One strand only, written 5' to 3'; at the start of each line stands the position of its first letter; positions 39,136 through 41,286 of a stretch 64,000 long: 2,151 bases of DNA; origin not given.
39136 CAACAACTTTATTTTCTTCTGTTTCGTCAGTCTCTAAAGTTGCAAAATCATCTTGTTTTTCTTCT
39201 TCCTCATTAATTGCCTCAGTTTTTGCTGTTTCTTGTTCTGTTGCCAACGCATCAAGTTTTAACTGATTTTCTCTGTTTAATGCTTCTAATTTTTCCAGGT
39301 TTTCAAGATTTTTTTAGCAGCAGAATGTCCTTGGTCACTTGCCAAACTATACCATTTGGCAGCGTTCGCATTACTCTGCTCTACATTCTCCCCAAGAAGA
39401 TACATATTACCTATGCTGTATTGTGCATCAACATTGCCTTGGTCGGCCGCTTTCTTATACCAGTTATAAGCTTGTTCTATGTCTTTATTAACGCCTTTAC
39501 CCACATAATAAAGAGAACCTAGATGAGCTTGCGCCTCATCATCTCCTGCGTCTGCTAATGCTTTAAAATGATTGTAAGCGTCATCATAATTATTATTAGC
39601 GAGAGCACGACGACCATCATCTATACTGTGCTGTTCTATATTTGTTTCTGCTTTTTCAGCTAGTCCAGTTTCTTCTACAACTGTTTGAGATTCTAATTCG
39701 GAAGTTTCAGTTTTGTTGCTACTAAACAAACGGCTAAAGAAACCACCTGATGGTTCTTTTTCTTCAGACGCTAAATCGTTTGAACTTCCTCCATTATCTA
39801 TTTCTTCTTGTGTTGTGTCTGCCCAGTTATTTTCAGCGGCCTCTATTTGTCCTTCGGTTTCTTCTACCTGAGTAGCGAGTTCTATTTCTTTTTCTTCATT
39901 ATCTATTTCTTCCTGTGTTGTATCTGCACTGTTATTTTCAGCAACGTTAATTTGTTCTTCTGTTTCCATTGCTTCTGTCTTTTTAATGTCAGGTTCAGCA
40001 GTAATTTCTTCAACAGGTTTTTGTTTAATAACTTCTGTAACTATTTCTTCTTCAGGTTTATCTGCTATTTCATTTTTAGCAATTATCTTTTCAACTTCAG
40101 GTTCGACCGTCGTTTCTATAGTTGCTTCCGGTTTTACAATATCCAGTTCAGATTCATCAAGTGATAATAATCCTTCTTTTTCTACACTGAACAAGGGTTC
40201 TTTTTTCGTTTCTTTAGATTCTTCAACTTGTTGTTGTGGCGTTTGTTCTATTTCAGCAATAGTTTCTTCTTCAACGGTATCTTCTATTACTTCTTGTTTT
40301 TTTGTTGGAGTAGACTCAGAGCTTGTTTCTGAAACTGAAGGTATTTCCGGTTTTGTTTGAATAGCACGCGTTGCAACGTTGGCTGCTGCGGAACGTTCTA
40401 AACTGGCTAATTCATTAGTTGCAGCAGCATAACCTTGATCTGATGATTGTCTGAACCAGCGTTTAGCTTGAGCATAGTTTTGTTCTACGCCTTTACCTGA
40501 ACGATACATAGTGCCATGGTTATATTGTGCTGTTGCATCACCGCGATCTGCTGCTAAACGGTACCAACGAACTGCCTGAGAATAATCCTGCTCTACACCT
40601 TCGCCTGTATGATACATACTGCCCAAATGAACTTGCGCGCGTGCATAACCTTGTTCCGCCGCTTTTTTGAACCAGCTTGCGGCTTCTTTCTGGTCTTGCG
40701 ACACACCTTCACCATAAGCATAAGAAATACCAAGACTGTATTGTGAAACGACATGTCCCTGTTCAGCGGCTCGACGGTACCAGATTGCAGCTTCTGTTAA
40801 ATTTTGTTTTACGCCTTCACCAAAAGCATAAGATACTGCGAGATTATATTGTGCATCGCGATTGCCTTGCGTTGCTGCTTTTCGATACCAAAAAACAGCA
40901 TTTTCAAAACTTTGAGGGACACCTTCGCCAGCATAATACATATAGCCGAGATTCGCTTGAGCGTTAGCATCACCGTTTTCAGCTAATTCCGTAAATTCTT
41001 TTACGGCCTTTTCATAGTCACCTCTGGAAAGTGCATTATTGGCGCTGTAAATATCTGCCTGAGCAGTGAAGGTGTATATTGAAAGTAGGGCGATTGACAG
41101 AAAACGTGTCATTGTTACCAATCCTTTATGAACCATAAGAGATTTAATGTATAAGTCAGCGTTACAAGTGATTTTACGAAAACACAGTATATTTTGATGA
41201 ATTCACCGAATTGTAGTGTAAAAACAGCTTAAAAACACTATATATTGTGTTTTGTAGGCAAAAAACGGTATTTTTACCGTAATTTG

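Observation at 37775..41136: A ~3.4 kb Sel1-repeat mega-locus, possibly one ~1,100-aa protein, with a recurring GFFSRLF(G) motif in acidic linkers and an in-frame amber codon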

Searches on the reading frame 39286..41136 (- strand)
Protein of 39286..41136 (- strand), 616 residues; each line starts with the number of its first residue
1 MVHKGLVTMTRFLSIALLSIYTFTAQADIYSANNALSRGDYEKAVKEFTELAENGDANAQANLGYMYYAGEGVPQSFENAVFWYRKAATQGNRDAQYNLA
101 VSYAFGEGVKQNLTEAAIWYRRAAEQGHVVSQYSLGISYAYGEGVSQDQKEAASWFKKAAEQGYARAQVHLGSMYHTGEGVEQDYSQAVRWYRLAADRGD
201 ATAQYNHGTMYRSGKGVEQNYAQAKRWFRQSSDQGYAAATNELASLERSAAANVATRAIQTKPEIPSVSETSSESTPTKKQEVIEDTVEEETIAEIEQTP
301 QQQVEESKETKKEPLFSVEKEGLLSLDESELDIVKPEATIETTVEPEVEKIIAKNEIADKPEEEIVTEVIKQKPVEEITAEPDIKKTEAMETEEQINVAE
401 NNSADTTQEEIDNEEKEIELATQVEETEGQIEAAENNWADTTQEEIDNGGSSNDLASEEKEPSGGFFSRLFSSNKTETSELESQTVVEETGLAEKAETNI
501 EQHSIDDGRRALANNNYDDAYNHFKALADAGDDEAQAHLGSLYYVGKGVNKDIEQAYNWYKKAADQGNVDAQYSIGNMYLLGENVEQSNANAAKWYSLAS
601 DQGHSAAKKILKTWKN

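Call 47: predict_structure(alignment_id=A2)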
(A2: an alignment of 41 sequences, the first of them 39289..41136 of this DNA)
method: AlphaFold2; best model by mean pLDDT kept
length: 616 residues; sequences in the alignment: 41
mean_pLDDT: 71.6   pTM: 0.48
mean pLDDT of the five models: 71.6, 71.4, 70.3, 69.3, 68.3
residues with pLDDT >= 90: 330; 70-90: 13; 50-70: 37; < 50: 236
segments of 3 or more residues with pLDDT < 50: 262-313, 316-497
pLDDT, mean of each block of 10 residues (from residue 1): 52 59 68 96 97 97 98 98 98 98 98 98 98 98 97 98 98 98 98 97 98 97 97 96 92 62 46 43 42 36 32 45 36 38 38 41 42 39 43 37 39 36 32 30 34 35 37 35 37 49 92 96 96 97 96 98 98 98 95 97 95 86
secondary structure, 60 per line:
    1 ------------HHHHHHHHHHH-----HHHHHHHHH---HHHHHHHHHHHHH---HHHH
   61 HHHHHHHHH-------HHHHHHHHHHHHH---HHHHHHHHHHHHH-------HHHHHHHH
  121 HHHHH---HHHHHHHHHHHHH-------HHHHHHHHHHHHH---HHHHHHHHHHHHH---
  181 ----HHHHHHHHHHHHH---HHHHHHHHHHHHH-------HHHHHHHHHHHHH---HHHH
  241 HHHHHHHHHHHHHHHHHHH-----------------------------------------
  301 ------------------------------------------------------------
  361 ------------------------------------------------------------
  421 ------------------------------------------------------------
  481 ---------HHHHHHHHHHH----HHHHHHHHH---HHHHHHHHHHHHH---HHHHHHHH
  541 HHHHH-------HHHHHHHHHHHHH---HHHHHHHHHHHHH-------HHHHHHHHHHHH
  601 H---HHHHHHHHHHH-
elements in order: H13-23 H29-37 H41-53 H57-69 H77-89 H93-105 H113-125 H129-141 H149-161 H165-177 H185-197 H201-213 H221-233 H237-259 H490-500 H505-513 H517-529 H533-545 H553-565 H569-581 H589-601 H605-615

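Call 51: find_encoding_contigs(protein=window:39286-41136:-, flank=3000, max_places=3)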
Protein window:39286-41136:- (616 aa): no gene with exactly this product is on record in the collection.

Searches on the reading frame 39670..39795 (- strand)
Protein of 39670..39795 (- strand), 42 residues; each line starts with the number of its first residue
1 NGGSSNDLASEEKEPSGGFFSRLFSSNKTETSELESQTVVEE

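Call 45: find_homologous_proteins(query=A4, max_evalue=1)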
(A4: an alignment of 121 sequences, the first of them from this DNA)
Query A4 (121 sequences) (42 aa, profile of the alignment): 1 proteins with E <= 1 among 37 candidates.
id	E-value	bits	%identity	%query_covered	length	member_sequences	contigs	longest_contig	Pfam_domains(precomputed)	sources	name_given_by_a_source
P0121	1.3e-1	30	53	36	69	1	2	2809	PF13240.12,PF12773.14,PF24463.2,PF13248.12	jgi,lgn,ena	-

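Call 52: search_protein_representatives(alignment_id=A4)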
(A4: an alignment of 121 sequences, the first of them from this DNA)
Query: 121 sequences, 42 profile positions. Proteins with E-value up to 0.001 (for the whole library): 211; up to 1e-10: 31; up to 1e-30: 6. The best 150 are listed.
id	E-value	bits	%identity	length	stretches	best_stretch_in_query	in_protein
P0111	3.3e-56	202.7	-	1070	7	2-39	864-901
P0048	1.5e-50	184.7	-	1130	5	1-39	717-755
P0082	1.6e-48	178.1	-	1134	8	3-40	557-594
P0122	2.7e-41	155.1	-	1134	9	3-41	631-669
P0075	6.6e-36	137.8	-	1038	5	3-41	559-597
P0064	2.7e-32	126.3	-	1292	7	4-42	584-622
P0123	2.6e-30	119.9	-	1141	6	3-39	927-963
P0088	1.1e-28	114.7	-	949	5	2-39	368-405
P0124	1.4e-25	104.8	-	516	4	3-42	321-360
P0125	2.3e-19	85.0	-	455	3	2-40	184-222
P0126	5.5e-19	83.7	-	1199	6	7-41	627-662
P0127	5.6e-18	80.5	-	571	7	4-38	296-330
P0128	1.3e-17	79.4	-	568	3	4-41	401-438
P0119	2.0e-14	69.1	-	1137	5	1-41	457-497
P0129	2.6e-14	68.8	-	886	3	2-40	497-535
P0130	1.2e-13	66.7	-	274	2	2-39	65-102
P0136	9.0e-12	60.7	-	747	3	9-36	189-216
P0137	1.0e-11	60.5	-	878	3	9-40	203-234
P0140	5.6e-11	58.1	-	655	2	5-42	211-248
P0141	8.9e-11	57.5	-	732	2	1-38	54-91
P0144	1.6e-10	56.7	-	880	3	4-34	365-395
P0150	3.3e-09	52.5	-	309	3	7-29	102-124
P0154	5.2e-09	51.8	-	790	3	8-38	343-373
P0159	2.0e-08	50.0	-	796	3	7-29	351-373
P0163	3.0e-08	49.4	-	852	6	14-36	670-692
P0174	4.1e-07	45.8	-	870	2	2-41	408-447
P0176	6.0e-07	45.3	-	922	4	3-41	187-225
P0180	9.4e-07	44.6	-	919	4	7-32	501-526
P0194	1.1e-05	41.3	-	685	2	11-40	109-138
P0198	2.0e-05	40.4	-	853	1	1-37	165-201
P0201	2.7e-05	40.0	-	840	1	4-41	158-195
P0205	4.7e-05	39.2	-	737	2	9-33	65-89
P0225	1.0e-04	38.2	-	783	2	9-42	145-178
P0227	1.0e-04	38.2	-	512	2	11-31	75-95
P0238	1.7e-04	37.5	-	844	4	14-39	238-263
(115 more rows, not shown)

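Call 54: find_encoding_contigs(protein=P0130, flank=3000, max_places=3)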
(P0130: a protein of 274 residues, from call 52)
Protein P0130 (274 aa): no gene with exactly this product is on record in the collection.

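Call 56: list_cluster_members(proteins=[P0130, P0001, P0008])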
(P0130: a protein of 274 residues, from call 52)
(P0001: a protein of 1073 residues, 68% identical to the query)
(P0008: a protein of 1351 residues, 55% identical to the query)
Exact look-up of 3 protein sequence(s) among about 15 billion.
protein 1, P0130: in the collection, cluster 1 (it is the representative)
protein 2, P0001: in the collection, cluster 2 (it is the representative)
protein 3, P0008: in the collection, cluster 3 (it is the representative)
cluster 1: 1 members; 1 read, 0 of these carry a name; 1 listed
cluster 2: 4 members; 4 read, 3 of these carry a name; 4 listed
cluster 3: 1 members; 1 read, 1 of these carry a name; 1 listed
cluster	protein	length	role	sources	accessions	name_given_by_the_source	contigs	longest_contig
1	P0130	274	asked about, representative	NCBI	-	-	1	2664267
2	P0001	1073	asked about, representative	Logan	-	-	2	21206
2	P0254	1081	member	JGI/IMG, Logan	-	TPR repeat protein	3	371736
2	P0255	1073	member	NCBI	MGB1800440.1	MAG: hypothetical protein ACPHLK_06380 [Gammaproteobacteria bacterium]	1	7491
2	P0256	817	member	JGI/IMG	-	TPR repeat protein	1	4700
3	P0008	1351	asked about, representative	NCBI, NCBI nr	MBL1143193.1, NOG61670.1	MAG: sel1 repeat family protein [Proteobacteria bacterium] | sel1 repeat family protein [Pseudomonadota bacterium]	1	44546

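Call 59: search_protein_families(library=pfam, alignment_id=A5, max_evalue=0.0001)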
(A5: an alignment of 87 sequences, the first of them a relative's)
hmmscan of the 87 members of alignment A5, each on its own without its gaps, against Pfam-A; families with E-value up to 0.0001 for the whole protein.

A. member 1, P0125 (455 aa): 0 families

B. families by the number of members that match (of 87 scanned): 47 families (the first 25 are shown)
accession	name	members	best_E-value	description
PF09850.14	DotU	10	7.2e-25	Type VI secretion system protein DotU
PF02518.31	HATPase_c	5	2.2e-28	Histidine kinase-, DNA gyrase B-, and HSP90-like ATPase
PF00072.30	Response_reg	4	2.5e-27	Response regulator receiver domain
PF00512.31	HisKA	4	1.3e-21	His Kinase A (phospho-acceptor) domain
PF05227.19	CHASE3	3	1.1e-12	CHASE3 domain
PF14559.12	TPR_19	3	4e-11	Tetratricopeptide repeat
PF13428.12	TPR_14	3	2.5e-09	Tetratricopeptide repeat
PF13570.13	Beta-prop_ACSF4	2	9e-67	Beta-alanine-activating enzyme, beta-propeller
PF13360.13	PQQ_2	2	2.2e-56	Outer membrane protein assembly factor BamB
PF05036.18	SPOR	2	3e-28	SPOR domain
PF13557.12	Phenol_MetA_deg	2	2.5e-08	Putative MetA-pathway of phenol degradation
PF00448.28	SRP54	1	2.4e-79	SRP54-type protein, GTPase domain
PF08238.18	Sel1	1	3.6e-28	Sel1 repeat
PF00240.29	ubiquitin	1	2.6e-24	Ubiquitin family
PF02881.24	SRP54_N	1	8.1e-15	SRP54-type protein, helical bundle domain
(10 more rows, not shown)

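Call 60: search_protein_families(library=pfam, proteins=[P0136, P0159, P0180, P0238, P0150, P0137, P0140, P0127, P0198, P0201], max_evalue=0.0001)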
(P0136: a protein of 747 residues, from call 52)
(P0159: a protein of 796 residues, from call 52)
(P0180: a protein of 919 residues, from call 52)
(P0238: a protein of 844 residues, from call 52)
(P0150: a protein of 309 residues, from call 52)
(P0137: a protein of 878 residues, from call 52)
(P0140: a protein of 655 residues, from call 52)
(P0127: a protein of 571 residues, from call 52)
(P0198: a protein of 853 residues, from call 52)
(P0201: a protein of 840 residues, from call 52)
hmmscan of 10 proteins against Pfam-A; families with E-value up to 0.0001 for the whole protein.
P0136 (747 aa): 0 families

P0159 (796 aa): 0 families

P0180 (919 aa): 0 families

P0238 (844 aa): 0 families

P0150 (309 aa): 0 families

P0137 (878 aa): 0 families

P0140 (655 aa): 1 family
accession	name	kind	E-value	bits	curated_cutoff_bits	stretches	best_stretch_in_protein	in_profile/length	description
PF05036.18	SPOR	-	3.4e-25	88.6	21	2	31-112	2-75/76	SPOR domain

P0127 (571 aa): 1 family
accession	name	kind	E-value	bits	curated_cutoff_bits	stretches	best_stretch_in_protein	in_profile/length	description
PF09849.14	DUF2076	-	6.9e-10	39.9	38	0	45-96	70-122/265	Uncharacterized protein conserved in bacteria (DUF2076)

P0198 (853 aa): 5 families
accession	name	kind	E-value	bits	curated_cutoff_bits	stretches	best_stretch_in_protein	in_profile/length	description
PF02518.31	HATPase_c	-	2.2e-28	99.3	26.4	1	460-574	1-109/111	Histidine kinase-, DNA gyrase B-, and HSP90-like ATPase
PF00072.30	Response_reg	-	1.2e-24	87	30.2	1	601-711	1-110/111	Response regulator receiver domain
PF00512.31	HisKA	-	2.2e-18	66.5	26.9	1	349-412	2-65/66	His Kinase A (phospho-acceptor) domain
PF05227.19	CHASE3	-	1.1e-12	48.5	28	1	50-151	13-114/138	CHASE3 domain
PF01627.28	Hpt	-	5e-06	27.1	24.6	1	757-838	1-81/84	Hpt domain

P0201 (840 aa): 4 families
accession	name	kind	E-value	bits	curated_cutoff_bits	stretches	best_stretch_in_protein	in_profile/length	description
PF00072.30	Response_reg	-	1.2e-26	93.5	30.2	1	589-699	1-110/111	Response regulator receiver domain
PF02518.31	HATPase_c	-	1.5e-26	93.5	26.4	1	449-562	1-109/111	Histidine kinase-, DNA gyrase B-, and HSP90-like ATPase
PF00512.31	HisKA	-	1.3e-21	76.9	26.9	1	336-401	1-66/66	His Kinase A (phospho-acceptor) domain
PF05227.19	CHASE3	-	1e-11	45.3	28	1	38-127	15-104/138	CHASE3 domain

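Call 61: search_protein_families(library=pfam, proteins=[P0141, P0144, P0154, P0163, P0174, P0176, P0194, P0205, P0225, P0227], max_evalue=0.0001)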
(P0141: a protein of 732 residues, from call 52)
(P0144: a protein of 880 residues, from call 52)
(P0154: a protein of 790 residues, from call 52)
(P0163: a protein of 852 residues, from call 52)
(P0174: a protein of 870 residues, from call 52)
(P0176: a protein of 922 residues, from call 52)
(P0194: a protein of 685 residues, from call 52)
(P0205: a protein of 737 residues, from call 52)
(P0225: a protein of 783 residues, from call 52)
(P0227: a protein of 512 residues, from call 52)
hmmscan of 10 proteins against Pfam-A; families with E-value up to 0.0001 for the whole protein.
P0141 (732 aa): 1 family
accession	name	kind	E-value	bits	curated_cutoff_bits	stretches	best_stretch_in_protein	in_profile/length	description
PF09850.14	DotU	-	1.2e-16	61.4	27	1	531-687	47-202/205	Type VI secretion system protein DotU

P0144 (880 aa): 1 family
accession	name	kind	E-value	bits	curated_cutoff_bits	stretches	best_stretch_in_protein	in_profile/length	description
PF09850.14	DotU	-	7.2e-25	88.3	27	1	640-836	15-202/205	Type VI secretion system protein DotU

P0154 (790 aa): 1 family
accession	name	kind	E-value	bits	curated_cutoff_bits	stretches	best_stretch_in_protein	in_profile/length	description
PF09850.14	DotU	-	5e-20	72.5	27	1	557-753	13-201/205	Type VI secretion system protein DotU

P0163 (852 aa): 0 families

P0174 (870 aa): 1 family
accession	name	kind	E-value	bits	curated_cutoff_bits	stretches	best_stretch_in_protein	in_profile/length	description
PF09850.14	DotU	-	9e-21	74.9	27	1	690-843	54-200/205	Type VI secretion system protein DotU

P0176 (922 aa): 1 family
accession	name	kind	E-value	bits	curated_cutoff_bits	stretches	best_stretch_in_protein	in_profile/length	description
PF09850.14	DotU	-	3.4e-21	76.3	27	1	734-895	49-202/205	Type VI secretion system protein DotU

P0194 (685 aa): 1 family
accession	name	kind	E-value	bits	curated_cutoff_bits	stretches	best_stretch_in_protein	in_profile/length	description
PF09850.14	DotU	-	3.1e-22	79.6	27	1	503-658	53-204/205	Type VI secretion system protein DotU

P0205 (737 aa): 1 family
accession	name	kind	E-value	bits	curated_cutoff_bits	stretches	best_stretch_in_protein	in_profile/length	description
PF09850.14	DotU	-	3.9e-20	72.8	27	1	550-706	51-203/205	Type VI secretion system protein DotU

P0225 (783 aa): 1 family
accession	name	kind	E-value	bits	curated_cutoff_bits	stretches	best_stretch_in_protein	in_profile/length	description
PF09850.14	DotU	-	8.6e-19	68.4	27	1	566-755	19-202/205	Type VI secretion system protein DotU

P0227 (512 aa): 1 family
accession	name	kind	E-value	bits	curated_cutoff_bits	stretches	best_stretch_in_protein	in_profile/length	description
PF09850.14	DotU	-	1e-10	42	27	1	350-409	50-109/205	Type VI secretion system protein DotU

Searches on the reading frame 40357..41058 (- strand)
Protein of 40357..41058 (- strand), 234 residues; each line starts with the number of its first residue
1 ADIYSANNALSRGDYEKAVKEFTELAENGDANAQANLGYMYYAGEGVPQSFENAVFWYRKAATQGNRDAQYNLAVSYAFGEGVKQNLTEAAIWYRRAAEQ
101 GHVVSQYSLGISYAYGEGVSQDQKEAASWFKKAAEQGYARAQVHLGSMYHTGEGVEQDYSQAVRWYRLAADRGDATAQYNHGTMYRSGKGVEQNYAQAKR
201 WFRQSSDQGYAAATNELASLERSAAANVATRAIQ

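Call 74: search_solved_structures(query=window:40357-41058:-, max_evalue=1e-10)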
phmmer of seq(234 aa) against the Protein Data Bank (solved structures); distinct sequences matched with E-value up to 1e-10: 21.
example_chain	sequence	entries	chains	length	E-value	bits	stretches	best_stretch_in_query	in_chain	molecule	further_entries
6ok3_A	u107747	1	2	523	4.4e-102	343.8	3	35-194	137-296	Sel1 repeat protein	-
4bwr_A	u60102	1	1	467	3.6e-83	282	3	60-217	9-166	PROTEIN CORRESPONDING TO LOCUS C5321 FROM CFT073 E.COLI STRAIN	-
8sxq_A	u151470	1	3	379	2e-73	250.1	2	9-190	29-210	SEL-1 repeat protein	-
6deh_A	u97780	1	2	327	9.6e-57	195.6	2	12-189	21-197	TPR repeat protein, protein-protein interaction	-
8ket_C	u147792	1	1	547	1.7e-55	191.5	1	13-209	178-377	Protein sel-1 homolog 1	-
9uav_C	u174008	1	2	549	2e-55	191.3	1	13-209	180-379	Protein sel-1 homolog 1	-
8kes_D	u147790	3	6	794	2e-54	188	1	16-209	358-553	Protein sel-1 homolog 1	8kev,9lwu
9og0_C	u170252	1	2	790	6e-54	186.5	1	16-209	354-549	Protein sel-1 homolog 1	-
6onw_A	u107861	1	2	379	8.2e-46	159.9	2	14-177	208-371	Sel1 repeat protein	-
6ork_A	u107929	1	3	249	3.3e-43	151.4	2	51-185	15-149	Sel1 repeat protein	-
6ur7_A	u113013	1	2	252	1.4e-38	136.2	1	15-179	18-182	Sel1 repeat family protein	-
5b26_A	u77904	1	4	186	1.9e-32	116.2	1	18-191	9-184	Protein sel-1 homolog 1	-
1ouv_A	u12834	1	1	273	2.8e-32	115.6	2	49-175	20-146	conserved hypothetical secreted protein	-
8d9x_A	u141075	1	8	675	5.2e-30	108.2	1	44-225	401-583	Maltodextrin-binding protein,DAP3-binding cell death enhancer 1 short form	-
6orc_A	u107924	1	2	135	2.7e-21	79.7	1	25-143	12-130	Sel1 repeat protein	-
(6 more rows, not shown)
